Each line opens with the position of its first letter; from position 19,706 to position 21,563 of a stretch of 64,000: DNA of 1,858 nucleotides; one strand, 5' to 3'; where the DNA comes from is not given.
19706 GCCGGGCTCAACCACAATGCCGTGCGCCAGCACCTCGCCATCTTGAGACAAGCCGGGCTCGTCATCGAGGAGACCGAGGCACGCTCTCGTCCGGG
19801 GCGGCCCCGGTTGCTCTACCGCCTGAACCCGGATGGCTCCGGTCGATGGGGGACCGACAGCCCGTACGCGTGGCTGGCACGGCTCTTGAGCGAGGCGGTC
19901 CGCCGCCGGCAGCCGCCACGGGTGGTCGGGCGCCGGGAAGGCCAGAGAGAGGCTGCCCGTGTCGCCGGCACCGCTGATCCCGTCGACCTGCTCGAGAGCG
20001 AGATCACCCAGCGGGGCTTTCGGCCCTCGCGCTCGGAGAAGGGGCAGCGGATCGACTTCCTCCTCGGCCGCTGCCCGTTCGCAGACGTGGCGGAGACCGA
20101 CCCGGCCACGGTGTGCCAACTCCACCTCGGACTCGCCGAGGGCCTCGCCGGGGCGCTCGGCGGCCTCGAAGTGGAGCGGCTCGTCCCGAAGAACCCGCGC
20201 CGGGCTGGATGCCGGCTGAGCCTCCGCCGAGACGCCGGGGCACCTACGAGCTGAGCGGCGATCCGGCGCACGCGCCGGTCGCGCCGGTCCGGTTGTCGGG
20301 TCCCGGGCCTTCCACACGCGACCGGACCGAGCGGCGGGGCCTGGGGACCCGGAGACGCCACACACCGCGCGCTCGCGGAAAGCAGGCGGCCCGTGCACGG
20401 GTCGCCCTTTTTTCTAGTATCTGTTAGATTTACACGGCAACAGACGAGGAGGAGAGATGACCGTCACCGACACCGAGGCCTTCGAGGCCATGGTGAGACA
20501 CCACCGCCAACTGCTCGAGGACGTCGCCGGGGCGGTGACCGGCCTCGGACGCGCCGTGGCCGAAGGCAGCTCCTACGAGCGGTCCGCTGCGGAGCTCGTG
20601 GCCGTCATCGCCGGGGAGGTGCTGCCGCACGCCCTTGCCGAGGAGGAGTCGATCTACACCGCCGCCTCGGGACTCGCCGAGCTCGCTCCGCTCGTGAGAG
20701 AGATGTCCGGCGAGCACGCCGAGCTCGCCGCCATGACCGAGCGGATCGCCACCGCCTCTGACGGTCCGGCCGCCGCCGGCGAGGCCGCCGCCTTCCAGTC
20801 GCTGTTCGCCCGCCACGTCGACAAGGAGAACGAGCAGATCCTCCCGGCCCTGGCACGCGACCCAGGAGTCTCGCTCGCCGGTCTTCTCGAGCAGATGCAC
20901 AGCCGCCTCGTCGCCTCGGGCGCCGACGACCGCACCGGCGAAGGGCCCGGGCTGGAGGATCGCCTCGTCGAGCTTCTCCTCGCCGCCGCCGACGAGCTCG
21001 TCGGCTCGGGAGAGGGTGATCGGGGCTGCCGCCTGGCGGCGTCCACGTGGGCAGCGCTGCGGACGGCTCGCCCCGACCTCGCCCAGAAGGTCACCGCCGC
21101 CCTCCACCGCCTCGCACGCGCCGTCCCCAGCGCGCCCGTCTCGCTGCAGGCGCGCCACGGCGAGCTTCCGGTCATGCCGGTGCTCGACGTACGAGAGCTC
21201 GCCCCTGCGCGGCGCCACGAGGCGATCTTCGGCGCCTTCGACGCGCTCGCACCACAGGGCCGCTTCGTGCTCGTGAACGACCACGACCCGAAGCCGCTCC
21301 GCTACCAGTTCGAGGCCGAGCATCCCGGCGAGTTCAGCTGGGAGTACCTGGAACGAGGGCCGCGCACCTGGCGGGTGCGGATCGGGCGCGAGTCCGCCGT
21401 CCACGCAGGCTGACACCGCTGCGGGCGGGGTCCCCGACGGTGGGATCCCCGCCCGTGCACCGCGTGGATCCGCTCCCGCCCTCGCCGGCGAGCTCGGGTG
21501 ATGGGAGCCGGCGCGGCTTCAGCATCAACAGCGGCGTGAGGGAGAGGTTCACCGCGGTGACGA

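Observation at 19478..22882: Four copies of a 16-bp palindrome, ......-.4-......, mark every promoter region of the cluster, including the regulator's own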

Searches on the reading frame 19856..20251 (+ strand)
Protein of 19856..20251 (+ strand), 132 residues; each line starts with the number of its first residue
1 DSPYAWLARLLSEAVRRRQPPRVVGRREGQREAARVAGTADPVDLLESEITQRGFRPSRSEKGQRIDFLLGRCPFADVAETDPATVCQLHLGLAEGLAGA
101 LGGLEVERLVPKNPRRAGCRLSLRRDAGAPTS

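Call 51: search_protein_families(library=pfam, proteins=[window:19856-20251:+], max_evalue=10)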
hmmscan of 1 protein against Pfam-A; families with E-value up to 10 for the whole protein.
window:19856-20251:+ (132 aa): 0 families

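Call 58: search_protein_representatives(protein=window:19856-20251:+)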
Query: 132 residues. Proteins with E-value up to 0.001 (for the whole library): 676; up to 1e-10: 214; up to 1e-30: 5. The best 150 are listed.
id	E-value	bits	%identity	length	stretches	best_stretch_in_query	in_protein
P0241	5.1e-38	146.5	67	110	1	24-127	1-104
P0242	8.6e-35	136.1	54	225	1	3-127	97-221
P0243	6.3e-32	126.8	65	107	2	52-127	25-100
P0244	2.3e-31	125.0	61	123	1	3-113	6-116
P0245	4.7e-31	124.0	63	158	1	33-125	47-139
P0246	1.5e-29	119.1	71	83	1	52-129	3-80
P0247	1.3e-27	112.9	64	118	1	43-129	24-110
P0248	4.5e-27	111.1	49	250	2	23-128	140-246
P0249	5.3e-26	107.6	47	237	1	3-128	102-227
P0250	7.9e-26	107.1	50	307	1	2-125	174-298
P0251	1.5e-25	106.2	50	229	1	3-123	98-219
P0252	1.8e-25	105.9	44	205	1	3-125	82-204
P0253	4.3e-25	104.7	49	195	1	2-128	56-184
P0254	5.6e-25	104.3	50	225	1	2-131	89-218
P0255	3.6e-24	101.7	48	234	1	2-127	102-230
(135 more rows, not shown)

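Call 64: search_solved_structures(query=A4, max_evalue=10, show_alignments=3)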
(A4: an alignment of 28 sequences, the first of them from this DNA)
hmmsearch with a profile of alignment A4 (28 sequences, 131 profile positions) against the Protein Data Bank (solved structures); distinct sequences matched with E-value up to 10: 3.
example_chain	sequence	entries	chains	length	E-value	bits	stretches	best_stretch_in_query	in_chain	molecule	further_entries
4ols_A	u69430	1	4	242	0.5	13.6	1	23-80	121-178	Endolysin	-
3e5d_A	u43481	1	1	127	0.88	12.8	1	14-56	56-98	Putative Glyoxalase I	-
5va8_A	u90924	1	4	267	0.93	12.7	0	82-116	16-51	Short-chain dehydrogenase/reductase SDR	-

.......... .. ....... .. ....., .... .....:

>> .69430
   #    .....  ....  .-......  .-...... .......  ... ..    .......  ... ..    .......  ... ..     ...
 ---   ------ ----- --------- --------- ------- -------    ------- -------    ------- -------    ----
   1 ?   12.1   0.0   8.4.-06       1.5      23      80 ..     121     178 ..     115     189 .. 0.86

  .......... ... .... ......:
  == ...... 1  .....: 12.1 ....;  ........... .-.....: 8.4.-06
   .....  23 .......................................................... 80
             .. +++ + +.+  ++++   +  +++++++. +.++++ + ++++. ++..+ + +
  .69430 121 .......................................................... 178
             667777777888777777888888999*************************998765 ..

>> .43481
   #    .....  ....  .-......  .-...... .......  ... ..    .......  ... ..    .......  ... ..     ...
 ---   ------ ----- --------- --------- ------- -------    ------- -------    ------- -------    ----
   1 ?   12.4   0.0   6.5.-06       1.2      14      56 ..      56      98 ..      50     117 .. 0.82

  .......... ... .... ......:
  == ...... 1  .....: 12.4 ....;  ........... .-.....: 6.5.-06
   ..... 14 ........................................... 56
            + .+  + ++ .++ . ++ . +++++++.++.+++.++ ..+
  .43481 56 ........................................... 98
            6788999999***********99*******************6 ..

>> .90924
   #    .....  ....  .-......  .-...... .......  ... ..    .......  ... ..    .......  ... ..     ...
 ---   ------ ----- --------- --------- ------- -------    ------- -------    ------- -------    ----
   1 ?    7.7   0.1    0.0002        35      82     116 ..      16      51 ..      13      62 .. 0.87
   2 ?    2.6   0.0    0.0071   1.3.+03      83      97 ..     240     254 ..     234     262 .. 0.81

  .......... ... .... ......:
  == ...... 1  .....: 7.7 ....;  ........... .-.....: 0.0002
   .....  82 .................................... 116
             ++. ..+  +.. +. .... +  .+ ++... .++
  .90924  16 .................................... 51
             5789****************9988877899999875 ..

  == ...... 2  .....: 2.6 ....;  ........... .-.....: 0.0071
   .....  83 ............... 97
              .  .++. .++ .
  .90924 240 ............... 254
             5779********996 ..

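Call 78: find_encoding_contigs(protein=P0249, flank=4000, max_places=3)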
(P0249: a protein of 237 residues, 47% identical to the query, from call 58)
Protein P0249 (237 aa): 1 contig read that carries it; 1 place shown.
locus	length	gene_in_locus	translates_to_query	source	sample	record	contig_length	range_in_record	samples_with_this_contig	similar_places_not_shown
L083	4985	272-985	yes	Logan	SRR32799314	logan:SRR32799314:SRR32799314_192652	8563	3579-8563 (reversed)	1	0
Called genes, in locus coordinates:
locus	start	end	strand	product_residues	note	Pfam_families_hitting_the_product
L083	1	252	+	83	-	?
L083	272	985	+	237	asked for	PF12840:HTH_20, PF01022:HTH_5 (faint)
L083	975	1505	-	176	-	-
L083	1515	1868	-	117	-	PF13473:Cupredoxin_1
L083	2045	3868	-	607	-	PF04185:Phosphoesterase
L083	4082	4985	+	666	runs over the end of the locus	-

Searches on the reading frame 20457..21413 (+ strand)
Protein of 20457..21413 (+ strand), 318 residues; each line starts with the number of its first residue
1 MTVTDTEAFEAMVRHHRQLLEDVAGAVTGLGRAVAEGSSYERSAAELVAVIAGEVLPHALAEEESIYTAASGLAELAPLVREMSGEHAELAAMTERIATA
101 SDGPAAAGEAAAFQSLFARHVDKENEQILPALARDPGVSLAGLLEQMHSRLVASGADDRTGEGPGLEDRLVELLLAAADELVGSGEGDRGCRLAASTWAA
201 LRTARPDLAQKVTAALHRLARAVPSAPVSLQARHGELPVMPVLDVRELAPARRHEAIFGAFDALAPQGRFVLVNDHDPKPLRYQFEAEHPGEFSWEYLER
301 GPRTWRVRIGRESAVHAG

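Call 4: search_protein_families(library=pfam, proteins=[window:20457-21413:+], max_evalue=0.01)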
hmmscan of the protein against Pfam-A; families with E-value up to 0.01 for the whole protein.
window:20457-21413:+ (318 aa): 2 families
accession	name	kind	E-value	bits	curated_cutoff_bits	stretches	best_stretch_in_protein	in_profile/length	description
PF10006.14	DUF2249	-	5.8e-31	106.6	29.5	1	242-311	1-70/70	Uncharacterized conserved protein (DUF2249)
PF01814.28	Hemerythrin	-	7.4e-14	52.8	25.3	1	9-132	3-127/127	Hemerythrin HHE cation binding domain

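Call 6: search_protein_families(library=ncbifam, proteins=[window:20457-21413:+], max_evalue=0.1)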
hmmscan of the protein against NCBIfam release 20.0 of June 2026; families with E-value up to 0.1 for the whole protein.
window:20457-21413:+ (318 aa): 3 families
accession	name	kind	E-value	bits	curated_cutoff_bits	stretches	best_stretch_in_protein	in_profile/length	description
NF007175.0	PRK09606.1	equivalog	0.023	13.2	355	0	16-83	252-319/496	DNA-directed RNA polymerase subunit B''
NF053874.1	persist_PA2171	equivalog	0.029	14.1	190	1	43-131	31-123/157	PA2171 family ribosome-binding persister protein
NF007225.0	PRK09643.1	equivalog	0.037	13.7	190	0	106-123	22-39/204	RNA polymerase sigma factor SigM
